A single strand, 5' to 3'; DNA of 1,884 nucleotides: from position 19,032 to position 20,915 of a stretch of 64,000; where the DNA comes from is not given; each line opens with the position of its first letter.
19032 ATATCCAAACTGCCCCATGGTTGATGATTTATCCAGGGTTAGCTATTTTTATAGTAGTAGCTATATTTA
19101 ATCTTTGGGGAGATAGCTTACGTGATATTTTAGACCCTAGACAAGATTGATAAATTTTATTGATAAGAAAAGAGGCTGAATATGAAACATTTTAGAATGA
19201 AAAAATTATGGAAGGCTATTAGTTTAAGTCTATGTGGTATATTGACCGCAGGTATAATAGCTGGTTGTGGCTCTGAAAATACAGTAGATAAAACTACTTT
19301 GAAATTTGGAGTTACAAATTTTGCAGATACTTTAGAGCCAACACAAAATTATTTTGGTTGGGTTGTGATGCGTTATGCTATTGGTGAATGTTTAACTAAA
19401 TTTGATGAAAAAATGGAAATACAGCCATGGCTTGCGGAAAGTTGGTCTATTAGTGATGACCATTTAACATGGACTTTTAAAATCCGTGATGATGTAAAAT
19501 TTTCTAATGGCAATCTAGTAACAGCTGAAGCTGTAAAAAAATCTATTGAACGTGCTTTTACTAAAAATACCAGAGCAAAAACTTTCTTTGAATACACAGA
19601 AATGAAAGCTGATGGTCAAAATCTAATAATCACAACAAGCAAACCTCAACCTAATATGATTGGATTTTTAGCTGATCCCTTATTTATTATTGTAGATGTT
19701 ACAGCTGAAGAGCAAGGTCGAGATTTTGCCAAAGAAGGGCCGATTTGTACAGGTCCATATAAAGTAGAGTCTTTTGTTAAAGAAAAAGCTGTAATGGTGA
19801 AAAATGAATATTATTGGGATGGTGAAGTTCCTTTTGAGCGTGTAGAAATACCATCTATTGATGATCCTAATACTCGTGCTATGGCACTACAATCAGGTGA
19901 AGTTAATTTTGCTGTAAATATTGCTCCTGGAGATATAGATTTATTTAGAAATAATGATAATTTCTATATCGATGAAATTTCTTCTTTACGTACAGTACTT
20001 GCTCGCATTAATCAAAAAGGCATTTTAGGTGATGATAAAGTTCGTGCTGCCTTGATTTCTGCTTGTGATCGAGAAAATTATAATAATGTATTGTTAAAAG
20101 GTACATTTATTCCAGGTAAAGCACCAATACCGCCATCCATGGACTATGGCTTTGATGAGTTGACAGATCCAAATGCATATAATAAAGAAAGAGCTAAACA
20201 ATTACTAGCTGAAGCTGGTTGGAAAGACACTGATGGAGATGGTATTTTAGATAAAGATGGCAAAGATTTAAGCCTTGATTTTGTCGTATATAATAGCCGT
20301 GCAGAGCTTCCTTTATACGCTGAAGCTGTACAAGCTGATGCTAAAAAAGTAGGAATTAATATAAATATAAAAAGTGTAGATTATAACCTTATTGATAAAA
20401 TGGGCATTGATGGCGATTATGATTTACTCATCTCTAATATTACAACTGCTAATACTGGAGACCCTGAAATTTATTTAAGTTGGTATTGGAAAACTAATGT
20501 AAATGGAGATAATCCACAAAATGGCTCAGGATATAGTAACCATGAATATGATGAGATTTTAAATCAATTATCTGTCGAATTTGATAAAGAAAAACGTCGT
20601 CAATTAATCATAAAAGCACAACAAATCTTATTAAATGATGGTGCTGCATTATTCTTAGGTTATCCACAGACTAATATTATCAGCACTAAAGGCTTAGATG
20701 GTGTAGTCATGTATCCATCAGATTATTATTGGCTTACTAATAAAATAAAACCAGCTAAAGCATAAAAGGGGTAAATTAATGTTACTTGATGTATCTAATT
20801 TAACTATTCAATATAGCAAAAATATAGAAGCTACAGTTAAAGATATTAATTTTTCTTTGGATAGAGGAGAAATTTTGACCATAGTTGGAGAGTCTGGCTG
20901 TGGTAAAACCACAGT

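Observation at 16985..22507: Cobalamin riboswitch controls an Opp/Nik-family ABC transporter, which is probably a cobalt/nickel or corrinoid-related importer rather than an oligopeptide importer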

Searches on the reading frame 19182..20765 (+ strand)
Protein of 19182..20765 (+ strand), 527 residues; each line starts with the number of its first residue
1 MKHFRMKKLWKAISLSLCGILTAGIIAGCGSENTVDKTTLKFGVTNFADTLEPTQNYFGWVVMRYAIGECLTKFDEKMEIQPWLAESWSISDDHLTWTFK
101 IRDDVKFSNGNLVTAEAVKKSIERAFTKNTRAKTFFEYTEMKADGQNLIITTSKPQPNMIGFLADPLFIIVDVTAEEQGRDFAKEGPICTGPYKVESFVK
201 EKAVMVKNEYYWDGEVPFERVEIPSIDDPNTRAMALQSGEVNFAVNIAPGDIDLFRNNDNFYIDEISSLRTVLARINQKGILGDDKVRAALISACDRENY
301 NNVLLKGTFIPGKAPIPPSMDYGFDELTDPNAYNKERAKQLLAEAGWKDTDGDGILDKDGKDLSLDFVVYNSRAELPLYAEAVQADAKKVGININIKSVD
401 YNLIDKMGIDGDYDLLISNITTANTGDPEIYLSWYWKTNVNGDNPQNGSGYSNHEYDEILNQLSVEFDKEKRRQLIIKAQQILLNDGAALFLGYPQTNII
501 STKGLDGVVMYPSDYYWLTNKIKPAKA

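Call 4: search_protein_families(library=ncbifam, proteins=[window:19182-20765:+])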
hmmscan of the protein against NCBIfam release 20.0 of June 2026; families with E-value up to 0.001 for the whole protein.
window:19182-20765:+ (527 aa): 11 families
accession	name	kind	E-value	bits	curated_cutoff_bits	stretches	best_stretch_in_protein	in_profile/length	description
NF045468.1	Opp5A_nikA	equivalog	7e-100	334.8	600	1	31-522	11-486/488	nickel ABC transporter substrate-binding protein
TIGR02294.1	nickel_nikA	equivalog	6.5e-56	189.9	393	1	51-494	19-472/501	nickel ABC transporter substrate-binding protein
NF047575.1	opine_bind_CntA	exception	6.4e-44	150.4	800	1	16-515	9-525/535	staphylopine-dependent metal ABC transporter substrate-binding lipoprotein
NF045467.1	Opp4A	equivalog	4.7e-41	140.7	650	2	178-510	198-543/556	oligopeptide ABC transporter substrate-binding protein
NF011942.0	PRK15413.1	equivalog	1.3e-39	136.2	594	1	69-513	60-501/512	glutathione ABC transporter substrate-binding protein GsiB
TIGR04028.1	SBP_KPN_01854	hypoth_equivalog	3e-33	115.2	468.5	1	76-486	40-471/509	TIGR04028 family ABC transporter substrate-binding protein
NF043070.1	DppA_dipep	equivalog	9.2e-30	103.7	1005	2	186-512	206-523/535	dipeptide ABC transporter periplasmic-binding protein DppA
NF011684.0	PRK15104.1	equivalog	1.3e-21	76.9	947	1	69-491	71-507/543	oligopeptide ABC transporter substrate-binding protein OppA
NF011689.0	PRK15109.1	equivalog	1.9e-18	66.4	560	1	183-496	208-511/547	ABC transporter substrate-binding protein SapA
NF007287.0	PRK09755.1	equivalog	7.8e-13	48.1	1098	2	143-505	160-512/535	ABC transporter substrate-binding protein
NF010149.0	PRK13626.1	equivalog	4.7e-06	25.5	476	1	67-203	150-281/552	HTH-type transcriptional regulator SgrR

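Call 5: search_protein_families(library=pfam, proteins=[window:19182-20765:+])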
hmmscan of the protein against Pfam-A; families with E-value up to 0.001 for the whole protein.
window:19182-20765:+ (527 aa): 1 family
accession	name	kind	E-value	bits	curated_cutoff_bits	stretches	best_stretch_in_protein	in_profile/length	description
PF00496.27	SBP_bac_5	-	1.4e-89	301.2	32.4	1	79-441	1-366/368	Bacterial extracellular solute-binding proteins, family 5 Middle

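Call 8: search_solved_structures(query=window:19182-20765:+, max_evalue=1e-10, show_alignments=2)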
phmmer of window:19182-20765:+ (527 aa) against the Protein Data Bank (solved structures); distinct sequences matched with E-value up to 1e-10: 78 (the best 60 are shown).
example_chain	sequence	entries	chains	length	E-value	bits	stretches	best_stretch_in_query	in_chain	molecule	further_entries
3t66_A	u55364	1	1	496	1.6e-57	198.4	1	49-522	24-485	Nickel ABC transporter (Nickel-binding protein)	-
4oer_A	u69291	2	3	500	3e-40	141.3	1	67-470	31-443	NikA protein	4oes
2noo_A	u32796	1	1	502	1.1e-37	133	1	67-513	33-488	Nickel-binding periplasmic protein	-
4ofj_A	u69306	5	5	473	2.2e-37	131.9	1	62-492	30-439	Extracytoplasmic Nickel-Binding Protein SaNikA | Nickel ABC transporter substrate-binding protein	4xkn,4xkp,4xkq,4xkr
3rqt_A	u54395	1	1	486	2.8e-37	131.6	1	62-492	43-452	Putative uncharacterized protein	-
3qim_A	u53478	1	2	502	4.7e-37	130.8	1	67-514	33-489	Nickel-binding periplasmic protein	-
1xoc_A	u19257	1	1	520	6.1e-37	130.4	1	69-513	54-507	Oligopeptide-binding protein appA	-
1zlq_A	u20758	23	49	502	1.1e-36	129.6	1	67-513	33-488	Nickel-binding periplasmic protein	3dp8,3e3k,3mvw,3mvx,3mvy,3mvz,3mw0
9t0v_A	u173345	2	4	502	1.3e-36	129.4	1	67-512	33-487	Nickel-binding periplasmic protein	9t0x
3mzb_A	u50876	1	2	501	1.3e-36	129.4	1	67-511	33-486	Nickel-binding periplasmic protein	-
8spm_A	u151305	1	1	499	1.8e-36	128.9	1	67-505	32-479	Nickel ABC transporter, nickel/metallophore periplasmic binding protein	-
1uiu_A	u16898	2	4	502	4e-36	127.8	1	67-513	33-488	Nickel-binding periplasmic protein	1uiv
7kz8_A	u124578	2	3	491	3.6e-35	124.6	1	49-519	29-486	Peptide/nickel transport system substrate-binding protein AapF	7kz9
9pl3_A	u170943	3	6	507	7.2e-34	120.3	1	60-468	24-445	Peptide ABC transporter, peptide-binding protein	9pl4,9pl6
4gl8_A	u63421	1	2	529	4.1e-33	117.8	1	81-497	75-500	Oligopeptide ABC transporter OppAIV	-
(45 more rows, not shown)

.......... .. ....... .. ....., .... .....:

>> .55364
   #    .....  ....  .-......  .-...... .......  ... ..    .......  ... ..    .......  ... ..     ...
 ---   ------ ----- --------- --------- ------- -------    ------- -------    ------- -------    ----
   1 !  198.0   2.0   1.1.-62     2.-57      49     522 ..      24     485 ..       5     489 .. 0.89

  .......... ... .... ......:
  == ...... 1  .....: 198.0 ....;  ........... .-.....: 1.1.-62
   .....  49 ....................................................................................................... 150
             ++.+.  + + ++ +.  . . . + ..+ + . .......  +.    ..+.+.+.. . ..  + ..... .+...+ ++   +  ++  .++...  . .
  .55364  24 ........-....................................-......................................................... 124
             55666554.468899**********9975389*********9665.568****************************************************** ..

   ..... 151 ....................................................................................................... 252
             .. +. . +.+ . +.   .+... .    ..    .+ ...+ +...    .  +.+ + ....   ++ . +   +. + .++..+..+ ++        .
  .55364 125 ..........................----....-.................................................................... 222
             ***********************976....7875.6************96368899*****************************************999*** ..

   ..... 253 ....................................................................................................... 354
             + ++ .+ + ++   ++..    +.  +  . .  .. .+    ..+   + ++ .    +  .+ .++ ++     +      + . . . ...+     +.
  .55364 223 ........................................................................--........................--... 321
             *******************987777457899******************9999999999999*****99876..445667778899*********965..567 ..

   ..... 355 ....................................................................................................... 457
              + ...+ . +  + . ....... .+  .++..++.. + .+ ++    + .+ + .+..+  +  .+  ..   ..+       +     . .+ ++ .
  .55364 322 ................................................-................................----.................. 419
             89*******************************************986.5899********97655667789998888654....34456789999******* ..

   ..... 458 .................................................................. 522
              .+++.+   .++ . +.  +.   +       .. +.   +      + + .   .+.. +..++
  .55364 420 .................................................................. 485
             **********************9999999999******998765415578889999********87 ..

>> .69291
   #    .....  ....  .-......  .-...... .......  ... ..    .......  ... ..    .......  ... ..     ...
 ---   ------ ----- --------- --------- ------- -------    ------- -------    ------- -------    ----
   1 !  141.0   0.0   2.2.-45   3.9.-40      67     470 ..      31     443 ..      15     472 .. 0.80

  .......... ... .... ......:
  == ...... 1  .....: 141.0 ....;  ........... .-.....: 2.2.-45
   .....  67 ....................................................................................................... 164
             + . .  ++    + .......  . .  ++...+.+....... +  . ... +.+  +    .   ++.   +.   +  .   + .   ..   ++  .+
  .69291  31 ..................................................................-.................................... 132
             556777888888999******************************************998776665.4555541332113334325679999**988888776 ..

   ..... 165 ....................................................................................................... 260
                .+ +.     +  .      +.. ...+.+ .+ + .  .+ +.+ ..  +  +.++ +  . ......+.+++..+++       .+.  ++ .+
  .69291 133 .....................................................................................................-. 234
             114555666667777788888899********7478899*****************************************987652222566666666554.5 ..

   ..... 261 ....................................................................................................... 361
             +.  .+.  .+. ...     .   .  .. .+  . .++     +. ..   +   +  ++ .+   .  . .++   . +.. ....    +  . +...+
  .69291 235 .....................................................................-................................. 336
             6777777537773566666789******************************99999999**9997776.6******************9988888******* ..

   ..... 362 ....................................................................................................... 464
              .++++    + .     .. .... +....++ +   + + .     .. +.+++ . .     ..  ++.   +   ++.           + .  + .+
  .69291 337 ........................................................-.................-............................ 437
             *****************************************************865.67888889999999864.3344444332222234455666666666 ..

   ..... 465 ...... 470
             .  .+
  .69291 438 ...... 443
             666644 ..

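Call 9: find_homologous_proteins(query=window:19182-20765:+, max_evalue=1e-20)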
Query window:19182-20765:+ (527 aa): 2786 proteins with E <= 1e-20 among 8000 candidates; the best 120 are listed.
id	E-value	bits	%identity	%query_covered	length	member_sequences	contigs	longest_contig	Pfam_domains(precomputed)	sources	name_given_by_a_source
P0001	0.0e+0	1163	96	100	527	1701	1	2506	PF00496.28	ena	-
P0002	0.0e+0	1150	95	100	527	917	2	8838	PF00496.28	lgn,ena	-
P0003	0.0e+0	1032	86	98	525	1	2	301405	PF00496.28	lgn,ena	-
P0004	0.0e+0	1031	86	98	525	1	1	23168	PF00496.28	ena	-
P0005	0.0e+0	1030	86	98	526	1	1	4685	PF00496.28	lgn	-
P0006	0.0e+0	1028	85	98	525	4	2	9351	PF00496.28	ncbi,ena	-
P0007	0.0e+0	1025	86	98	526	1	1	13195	PF00496.28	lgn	-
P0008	0.0e+0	1015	83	100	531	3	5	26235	PF00496.28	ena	-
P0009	0.0e+0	1010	82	100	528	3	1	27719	PF00496.28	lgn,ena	-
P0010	1.6e-295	999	82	100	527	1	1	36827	PF00496.28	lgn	-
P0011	7.2e-290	980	80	100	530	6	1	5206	PF00496.28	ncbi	-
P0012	3.0e-287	971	79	100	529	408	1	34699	PF00496.28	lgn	-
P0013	1.2e-286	969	79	100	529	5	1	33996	PF00496.28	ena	-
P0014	2.2e-283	959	80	100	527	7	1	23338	PF00496.28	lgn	-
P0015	2.2e-283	959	80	100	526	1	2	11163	PF00496.28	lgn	-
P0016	7.1e-283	957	79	98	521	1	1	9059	PF00496.28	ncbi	-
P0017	1.0e-281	953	78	100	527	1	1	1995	PF00496.28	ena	-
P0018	1.5e-281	952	79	99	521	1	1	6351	PF00496.28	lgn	-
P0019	2.5e-281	952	78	100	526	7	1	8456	PF00496.28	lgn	-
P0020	2.7e-281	952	79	99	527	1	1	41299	PF00496.28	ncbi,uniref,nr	ncbi:MAG: ABC transporter substrate-binding protein [Selenomonas sp.]|uniref:ABC transporter substra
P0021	3.3e-281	951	78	99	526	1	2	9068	PF00496.28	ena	-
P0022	4.2e-281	951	79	100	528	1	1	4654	PF00496.28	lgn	-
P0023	5.7e-281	951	79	100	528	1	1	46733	PF00496.28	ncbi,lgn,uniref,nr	ncbi:ABC transporter substrate-binding protein [Selenomonas ruminantium]|uniref:Peptide/nickel trans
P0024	7.7e-281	950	78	99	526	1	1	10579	PF00496.28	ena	-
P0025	1.4e-280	949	77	100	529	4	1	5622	PF00496.28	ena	-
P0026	1.4e-280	949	78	100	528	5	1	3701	PF00496.28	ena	-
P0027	3.3e-280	948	78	99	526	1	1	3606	PF00496.28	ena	-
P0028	3.5e-280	948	78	100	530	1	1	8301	PF00496.28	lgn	-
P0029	4.5e-279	944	78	99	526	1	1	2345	PF00496.28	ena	-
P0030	5.6e-279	944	78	100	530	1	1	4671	PF00496.28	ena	-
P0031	7.0e-279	944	78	100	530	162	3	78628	PF00496.28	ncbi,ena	-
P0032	7.6e-279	944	78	100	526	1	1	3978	PF00496.28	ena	-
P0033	1.4e-278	943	78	99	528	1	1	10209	PF00496.28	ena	-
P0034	1.5e-278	943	78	100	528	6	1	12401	PF00496.28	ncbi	-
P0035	2.9e-278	942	77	100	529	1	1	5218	PF00496.28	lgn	-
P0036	3.5e-278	941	80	93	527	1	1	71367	PF00496.28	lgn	-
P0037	6.2e-278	941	76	100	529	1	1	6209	PF00496.28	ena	-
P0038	1.6e-277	939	76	100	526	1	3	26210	PF00496.28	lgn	-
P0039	4.2e-277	938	75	100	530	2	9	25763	PF00496.28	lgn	-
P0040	6.7e-277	937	75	100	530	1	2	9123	PF00496.28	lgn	-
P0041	6.9e-277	937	75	100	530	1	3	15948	PF00496.28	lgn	-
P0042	1.5e-276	936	76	100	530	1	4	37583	PF00496.28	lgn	-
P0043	1.6e-276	936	75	100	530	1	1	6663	PF00496.28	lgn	-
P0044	2.3e-276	935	76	100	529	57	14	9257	PF00496.28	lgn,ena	-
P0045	4.9e-276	934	77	100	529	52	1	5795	PF00496.28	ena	-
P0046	7.1e-276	934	77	99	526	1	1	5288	PF00496.28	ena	-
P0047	8.9e-276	933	77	100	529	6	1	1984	PF00496.28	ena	-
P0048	1.1e-275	933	75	100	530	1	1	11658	PF00496.28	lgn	-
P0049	2.5e-275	932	76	99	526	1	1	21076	PF00496.28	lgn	-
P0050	3.0e-275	932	76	99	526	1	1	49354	PF00496.28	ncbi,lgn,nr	ncbi:peptide/nickel transport system substrate-binding protein [Selenomonas sp. KH1T6]|nr:peptide/ni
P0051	4.5e-275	931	76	100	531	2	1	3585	PF00496.28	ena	-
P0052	6.0e-275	931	76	99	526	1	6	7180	PF00496.28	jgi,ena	-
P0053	6.0e-275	931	76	99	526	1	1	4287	PF00496.28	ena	-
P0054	1.2e-274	930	75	100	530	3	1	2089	PF00496.28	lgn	-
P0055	1.3e-274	930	76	99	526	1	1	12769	PF00496.28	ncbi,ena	-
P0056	1.6e-274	929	76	99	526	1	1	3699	PF00496.28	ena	-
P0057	1.8e-274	929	75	100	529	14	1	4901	PF00496.28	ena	-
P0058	2.1e-274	929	76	99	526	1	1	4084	PF00496.28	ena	-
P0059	2.2e-274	929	76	99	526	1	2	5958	PF00496.28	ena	-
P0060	5.4e-274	928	77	99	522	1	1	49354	PF00496.28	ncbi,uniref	ncbi:ABC transporter substrate-binding protein [Selenomonas sp. KH1T6]|uniref:ABC transporter substr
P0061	8.2e-274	927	76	100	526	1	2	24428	PF00496.28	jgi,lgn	jgi:peptide/nickel transport system substrate-binding protein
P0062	1.3e-273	926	76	99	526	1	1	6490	PF00496.28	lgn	-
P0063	1.4e-273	926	75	100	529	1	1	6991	PF00496.28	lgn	-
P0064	4.3e-273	925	76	99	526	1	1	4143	PF00496.28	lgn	-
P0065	8.8e-273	924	76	99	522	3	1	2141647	PF00496.28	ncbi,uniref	ncbi:ABC transporter substrate-binding protein [Selenomonas sp. AB3002]|uniref:ABC transporter subst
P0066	1.5e-272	923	79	95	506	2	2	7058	PF00496.28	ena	-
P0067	3.4e-272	922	76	100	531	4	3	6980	PF00496.28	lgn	-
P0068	9.4e-272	920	76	100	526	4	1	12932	PF00496.28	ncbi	-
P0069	1.3e-271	920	75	100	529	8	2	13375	PF00496.28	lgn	-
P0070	1.8e-271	919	80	95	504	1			PF00496.28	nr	nr:ABC transporter substrate-binding protein [Selenomonas ruminantium]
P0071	2.8e-271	919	75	100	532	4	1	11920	PF00496.28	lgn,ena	-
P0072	7.6e-271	917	76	100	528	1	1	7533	PF00496.28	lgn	-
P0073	7.7e-271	917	75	99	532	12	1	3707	PF00496.28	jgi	-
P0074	7.8e-271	917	75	100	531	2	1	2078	PF00496.28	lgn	-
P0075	1.2e-270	917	76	100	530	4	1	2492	PF00496.28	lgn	-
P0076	5.0e-270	914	76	100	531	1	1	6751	PF00496.28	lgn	-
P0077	1.0e-269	913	75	100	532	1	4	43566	PF00496.28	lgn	-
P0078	1.1e-269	913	79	95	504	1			PF00496.28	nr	nr:ABC transporter substrate-binding protein [Selenomonas ruminantium]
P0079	1.1e-269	913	95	80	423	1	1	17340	PF00496.28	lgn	-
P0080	1.3e-269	913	77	97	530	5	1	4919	PF00496.28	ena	-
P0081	1.9e-268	909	95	80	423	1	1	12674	PF00496.28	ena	-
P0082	2.0e-268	909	75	100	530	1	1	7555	PF00496.28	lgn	-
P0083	2.5e-268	909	74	100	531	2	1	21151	PF00496.28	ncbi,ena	-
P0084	2.9e-268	909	75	99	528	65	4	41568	PF00496.28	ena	-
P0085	1.0e-267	907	76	97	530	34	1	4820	PF00496.28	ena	-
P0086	3.2e-267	905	75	99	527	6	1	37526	PF00496.28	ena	-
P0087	3.2e-267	905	75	100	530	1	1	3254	PF00496.28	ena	-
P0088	4.0e-267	905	79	93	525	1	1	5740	PF00496.28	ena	-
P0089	5.5e-267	904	74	100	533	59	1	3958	PF00496.28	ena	-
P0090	7.9e-267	904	79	93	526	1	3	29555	PF00496.28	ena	-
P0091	1.3e-266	903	74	100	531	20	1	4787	PF00496.28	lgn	-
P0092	2.8e-266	902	75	97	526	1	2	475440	PF00496.28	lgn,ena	-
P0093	2.9e-266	902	74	100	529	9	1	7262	PF00496.28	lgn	-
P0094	3.5e-266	902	76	98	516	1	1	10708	PF00496.28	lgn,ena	-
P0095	4.3e-266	902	75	98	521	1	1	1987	PF00496.28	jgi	-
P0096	6.3e-266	901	75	99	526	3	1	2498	PF00496.28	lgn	-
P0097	6.9e-266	901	75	99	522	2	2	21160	PF00496.28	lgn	-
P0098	7.1e-266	901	75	99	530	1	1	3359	PF00496.28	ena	-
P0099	8.3e-266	901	74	99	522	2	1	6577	PF00496.28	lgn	-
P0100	8.5e-266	901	75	99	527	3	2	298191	PF00496.28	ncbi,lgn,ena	-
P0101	9.0e-266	900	75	99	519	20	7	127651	PF00496.28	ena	-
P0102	1.0e-265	900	73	99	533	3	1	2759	PF00496.28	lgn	-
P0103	1.2e-265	900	75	99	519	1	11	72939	PF00496.28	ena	-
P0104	1.2e-265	900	76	97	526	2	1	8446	PF00496.28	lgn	-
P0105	1.5e-265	900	76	98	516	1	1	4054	PF00496.28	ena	-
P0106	2.1e-265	899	76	98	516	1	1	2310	PF00496.28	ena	-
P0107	2.3e-265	899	76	98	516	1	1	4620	PF00496.28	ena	-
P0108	2.8e-265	899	76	98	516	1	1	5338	PF00496.28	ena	-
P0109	3.7e-265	898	75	99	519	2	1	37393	PF00496.28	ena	-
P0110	3.9e-265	898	75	99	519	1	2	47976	PF00496.28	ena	-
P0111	4.9e-265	898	76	98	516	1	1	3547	PF00496.28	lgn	-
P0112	5.1e-265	898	74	99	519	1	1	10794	PF00496.28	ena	-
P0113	5.1e-265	898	74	100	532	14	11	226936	PF00496.28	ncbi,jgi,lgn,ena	-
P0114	5.9e-265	898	75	99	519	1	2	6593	PF00496.28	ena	-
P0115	5.9e-265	898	76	98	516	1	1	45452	PF00496.28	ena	-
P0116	6.4e-265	898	76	98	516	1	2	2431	PF00496.28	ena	-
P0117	6.5e-265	898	75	98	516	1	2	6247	PF00496.28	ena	-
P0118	6.6e-265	898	74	99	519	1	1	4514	PF00496.28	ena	-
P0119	7.1e-265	898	76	98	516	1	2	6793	PF00496.28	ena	-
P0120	8.1e-265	897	75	98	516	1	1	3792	PF00496.28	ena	-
